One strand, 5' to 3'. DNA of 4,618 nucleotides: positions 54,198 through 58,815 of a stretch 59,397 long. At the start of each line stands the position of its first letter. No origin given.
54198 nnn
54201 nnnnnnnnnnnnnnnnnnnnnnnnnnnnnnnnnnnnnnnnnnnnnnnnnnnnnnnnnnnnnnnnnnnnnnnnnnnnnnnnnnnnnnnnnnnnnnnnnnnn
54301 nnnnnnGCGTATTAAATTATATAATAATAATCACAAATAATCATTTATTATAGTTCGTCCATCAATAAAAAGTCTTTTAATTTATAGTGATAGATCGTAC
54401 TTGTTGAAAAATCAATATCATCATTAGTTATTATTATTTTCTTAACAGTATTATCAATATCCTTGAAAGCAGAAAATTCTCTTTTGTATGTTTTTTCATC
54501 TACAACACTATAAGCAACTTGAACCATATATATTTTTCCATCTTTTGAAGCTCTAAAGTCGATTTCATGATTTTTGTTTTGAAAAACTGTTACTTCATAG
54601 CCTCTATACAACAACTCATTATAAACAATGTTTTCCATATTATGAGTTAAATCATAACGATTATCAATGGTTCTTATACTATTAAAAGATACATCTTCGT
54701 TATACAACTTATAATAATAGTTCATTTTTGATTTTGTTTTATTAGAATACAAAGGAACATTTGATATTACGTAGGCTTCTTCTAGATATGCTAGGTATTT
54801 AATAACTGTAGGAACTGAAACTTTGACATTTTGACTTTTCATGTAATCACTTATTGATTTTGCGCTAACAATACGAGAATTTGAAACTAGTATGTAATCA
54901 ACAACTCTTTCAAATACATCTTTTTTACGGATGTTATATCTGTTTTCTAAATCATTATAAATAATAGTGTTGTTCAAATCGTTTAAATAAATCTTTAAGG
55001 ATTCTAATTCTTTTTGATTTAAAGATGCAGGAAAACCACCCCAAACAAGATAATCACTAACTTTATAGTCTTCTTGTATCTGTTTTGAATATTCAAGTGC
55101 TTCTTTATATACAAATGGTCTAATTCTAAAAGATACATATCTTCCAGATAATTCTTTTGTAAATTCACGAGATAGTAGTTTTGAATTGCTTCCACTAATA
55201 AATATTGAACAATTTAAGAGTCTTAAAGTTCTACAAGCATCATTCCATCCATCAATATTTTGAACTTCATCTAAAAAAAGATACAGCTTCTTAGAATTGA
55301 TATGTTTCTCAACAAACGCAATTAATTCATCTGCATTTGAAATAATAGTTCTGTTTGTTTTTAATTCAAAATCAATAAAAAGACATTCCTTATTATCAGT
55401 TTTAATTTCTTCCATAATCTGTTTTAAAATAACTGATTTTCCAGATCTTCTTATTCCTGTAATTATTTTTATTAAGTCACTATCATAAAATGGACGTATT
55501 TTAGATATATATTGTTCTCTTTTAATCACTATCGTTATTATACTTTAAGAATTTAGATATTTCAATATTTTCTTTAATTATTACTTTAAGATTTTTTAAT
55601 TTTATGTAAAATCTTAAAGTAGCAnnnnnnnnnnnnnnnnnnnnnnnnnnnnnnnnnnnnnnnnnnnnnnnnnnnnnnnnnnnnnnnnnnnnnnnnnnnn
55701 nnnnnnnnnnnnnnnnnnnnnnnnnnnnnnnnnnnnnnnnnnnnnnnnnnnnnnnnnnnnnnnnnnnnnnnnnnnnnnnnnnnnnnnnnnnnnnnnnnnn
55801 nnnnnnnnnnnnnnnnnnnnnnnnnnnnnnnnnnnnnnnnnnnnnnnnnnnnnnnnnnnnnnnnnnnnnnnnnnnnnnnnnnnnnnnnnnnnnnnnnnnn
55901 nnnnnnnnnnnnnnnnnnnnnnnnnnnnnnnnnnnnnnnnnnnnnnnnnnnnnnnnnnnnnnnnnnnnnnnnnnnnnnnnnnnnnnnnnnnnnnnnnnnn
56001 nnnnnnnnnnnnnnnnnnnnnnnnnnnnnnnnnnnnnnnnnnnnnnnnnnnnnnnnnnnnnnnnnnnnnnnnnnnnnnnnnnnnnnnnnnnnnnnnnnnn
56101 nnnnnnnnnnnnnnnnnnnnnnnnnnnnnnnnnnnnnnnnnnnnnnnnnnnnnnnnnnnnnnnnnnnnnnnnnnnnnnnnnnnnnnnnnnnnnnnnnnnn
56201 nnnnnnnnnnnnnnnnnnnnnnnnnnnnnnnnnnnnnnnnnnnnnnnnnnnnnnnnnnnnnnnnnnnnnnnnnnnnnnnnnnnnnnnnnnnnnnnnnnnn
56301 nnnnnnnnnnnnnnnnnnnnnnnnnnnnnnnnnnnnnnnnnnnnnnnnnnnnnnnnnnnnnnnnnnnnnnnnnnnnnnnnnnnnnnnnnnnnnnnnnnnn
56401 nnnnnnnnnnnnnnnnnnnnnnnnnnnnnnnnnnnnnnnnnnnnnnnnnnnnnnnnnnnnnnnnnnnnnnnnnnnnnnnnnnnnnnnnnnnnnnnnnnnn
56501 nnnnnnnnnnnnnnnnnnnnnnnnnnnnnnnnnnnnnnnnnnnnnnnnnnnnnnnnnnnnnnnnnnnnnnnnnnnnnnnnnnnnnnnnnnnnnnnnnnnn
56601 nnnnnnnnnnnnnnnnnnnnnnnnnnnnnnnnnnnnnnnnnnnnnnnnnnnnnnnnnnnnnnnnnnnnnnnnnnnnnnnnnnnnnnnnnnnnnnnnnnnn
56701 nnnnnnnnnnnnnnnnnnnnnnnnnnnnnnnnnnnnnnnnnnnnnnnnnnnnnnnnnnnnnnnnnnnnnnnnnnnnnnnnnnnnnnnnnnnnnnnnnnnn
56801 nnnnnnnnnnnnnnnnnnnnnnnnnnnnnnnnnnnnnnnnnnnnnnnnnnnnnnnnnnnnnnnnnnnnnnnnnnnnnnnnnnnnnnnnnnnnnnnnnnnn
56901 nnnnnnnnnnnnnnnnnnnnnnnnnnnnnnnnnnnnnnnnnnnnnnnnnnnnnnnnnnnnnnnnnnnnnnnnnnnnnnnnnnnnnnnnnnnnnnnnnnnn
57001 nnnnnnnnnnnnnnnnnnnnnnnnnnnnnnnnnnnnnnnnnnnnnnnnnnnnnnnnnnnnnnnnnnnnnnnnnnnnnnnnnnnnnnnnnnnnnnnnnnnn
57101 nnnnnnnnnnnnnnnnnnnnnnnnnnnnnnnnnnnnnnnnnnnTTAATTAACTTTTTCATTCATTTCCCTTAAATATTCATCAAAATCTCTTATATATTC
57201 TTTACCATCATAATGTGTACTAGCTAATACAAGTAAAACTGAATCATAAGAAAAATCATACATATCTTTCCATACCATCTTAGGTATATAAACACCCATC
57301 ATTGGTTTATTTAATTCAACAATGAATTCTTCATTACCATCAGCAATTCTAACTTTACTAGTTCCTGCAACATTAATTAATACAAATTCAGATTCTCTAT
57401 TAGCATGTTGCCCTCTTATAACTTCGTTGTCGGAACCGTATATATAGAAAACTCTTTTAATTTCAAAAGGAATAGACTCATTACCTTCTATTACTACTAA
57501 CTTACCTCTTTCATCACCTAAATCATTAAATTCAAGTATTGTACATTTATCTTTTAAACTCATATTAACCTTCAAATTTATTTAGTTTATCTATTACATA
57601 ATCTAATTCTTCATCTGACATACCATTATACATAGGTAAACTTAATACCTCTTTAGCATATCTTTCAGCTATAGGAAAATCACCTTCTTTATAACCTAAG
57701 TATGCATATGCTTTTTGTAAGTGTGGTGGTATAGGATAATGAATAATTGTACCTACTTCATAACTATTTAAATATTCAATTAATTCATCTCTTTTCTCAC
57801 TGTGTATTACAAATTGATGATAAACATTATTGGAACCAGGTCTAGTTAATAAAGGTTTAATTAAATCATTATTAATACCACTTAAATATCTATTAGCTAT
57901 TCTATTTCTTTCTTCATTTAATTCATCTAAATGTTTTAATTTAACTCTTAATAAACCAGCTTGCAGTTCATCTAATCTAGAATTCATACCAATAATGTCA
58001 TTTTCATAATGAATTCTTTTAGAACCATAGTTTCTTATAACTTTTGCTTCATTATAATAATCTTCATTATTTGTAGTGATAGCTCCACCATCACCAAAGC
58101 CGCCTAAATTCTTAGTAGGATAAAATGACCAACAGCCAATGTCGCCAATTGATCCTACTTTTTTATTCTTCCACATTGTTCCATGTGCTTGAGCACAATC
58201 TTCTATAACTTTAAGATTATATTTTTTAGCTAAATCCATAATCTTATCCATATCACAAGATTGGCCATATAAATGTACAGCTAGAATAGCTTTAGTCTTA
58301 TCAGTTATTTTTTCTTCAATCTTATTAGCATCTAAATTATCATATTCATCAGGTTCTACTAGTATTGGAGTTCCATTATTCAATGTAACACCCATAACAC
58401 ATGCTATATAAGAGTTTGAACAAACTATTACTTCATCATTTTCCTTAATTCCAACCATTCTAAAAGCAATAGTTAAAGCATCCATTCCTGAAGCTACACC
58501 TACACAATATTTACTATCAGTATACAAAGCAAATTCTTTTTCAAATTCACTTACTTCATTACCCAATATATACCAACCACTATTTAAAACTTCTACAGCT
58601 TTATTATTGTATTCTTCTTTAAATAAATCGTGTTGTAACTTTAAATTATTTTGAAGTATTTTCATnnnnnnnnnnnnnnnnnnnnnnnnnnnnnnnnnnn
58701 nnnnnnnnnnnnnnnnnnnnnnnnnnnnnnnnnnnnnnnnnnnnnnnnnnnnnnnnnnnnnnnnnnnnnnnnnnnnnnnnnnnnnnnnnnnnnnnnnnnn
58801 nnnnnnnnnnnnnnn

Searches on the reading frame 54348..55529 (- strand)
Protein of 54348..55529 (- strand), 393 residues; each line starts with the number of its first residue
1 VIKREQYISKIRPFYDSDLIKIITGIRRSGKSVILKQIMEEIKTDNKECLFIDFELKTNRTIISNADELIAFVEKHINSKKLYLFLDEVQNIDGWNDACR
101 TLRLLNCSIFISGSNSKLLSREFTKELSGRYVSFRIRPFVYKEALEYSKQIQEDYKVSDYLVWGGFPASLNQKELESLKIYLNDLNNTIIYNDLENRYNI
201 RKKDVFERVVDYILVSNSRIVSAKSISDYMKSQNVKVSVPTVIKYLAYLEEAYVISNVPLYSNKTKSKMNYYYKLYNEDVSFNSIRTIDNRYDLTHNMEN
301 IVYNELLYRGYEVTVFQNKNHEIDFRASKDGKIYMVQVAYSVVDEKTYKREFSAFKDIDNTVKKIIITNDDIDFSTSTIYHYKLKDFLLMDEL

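Call 9: search_protein_families(library=pfam, proteins=[window:54348-55529:-], max_evalue=0.001)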
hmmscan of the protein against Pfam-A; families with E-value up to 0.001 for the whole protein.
window:54348-55529:- (393 aa): 4 families
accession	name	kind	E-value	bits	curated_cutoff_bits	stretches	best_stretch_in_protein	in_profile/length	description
PF13173.12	AAA_14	-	1.8e-28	99.6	27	1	19-145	3-129/129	AAA domain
PF13635.12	DUF4143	-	3.7e-13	50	28.1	1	192-341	2-160/160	Domain of unknown function (DUF4143)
PF13401.12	AAA_22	-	0.00034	21.4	27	0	20-105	7-107/130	AAA domain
PF01637.24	ATPase_2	-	0.00072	19.9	33.2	1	4-53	4-55/225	ATPase domain predominantly from Archaea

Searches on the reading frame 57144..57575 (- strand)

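Call 9: search_protein_families(library=pfam, proteins=[window:57144-57575:-], max_evalue=0.001)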
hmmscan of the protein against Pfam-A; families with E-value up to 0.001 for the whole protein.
window:57144-57575:- (143 aa): 1 family
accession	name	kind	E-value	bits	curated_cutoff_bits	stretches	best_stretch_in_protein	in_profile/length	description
PF05523.17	FdtA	-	8e-45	152.3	23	1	10-138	2-130/131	WxcM-like, C-terminal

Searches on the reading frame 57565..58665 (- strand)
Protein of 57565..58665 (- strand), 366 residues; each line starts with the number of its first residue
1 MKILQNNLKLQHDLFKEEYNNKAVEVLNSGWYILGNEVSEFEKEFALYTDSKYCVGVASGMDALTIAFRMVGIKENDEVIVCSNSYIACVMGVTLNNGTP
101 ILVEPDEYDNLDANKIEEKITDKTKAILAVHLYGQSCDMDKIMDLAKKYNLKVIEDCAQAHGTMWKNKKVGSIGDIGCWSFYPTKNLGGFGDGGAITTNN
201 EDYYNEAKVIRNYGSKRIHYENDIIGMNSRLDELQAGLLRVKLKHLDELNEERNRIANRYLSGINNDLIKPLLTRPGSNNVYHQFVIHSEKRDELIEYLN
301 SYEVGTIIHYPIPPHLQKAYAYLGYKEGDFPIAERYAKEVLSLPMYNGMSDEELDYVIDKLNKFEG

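Call 9: search_protein_families(library=pfam, proteins=[window:57565-58665:-], max_evalue=0.001)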
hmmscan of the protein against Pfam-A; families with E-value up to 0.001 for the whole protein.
window:57565-58665:- (366 aa): 5 families
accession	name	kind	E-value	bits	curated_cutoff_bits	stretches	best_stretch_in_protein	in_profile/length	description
PF01041.23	DegT_DnrJ_EryC1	-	2e-109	366.6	19.8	1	16-361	4-359/360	DegT/DnrJ/EryC1/StrS aminotransferase family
PF01053.26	Cys_Met_Meta_PP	-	9.5e-10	38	27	1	39-214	55-230/381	Cys/Met metabolism PLP-dependent enzyme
PF00155.27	Aminotran_1_2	-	6e-05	22.8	19.7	1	41-160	47-189/361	Aminotransferase class I and II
PF00266.25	Aminotran_5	-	0.00048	19.6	21.5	1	63-164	73-183/371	Aminotransferase class-V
PF01212.27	Beta_elim_lyase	-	0.00074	19.4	27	0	37-158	33-170/288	Beta-eliminating lyase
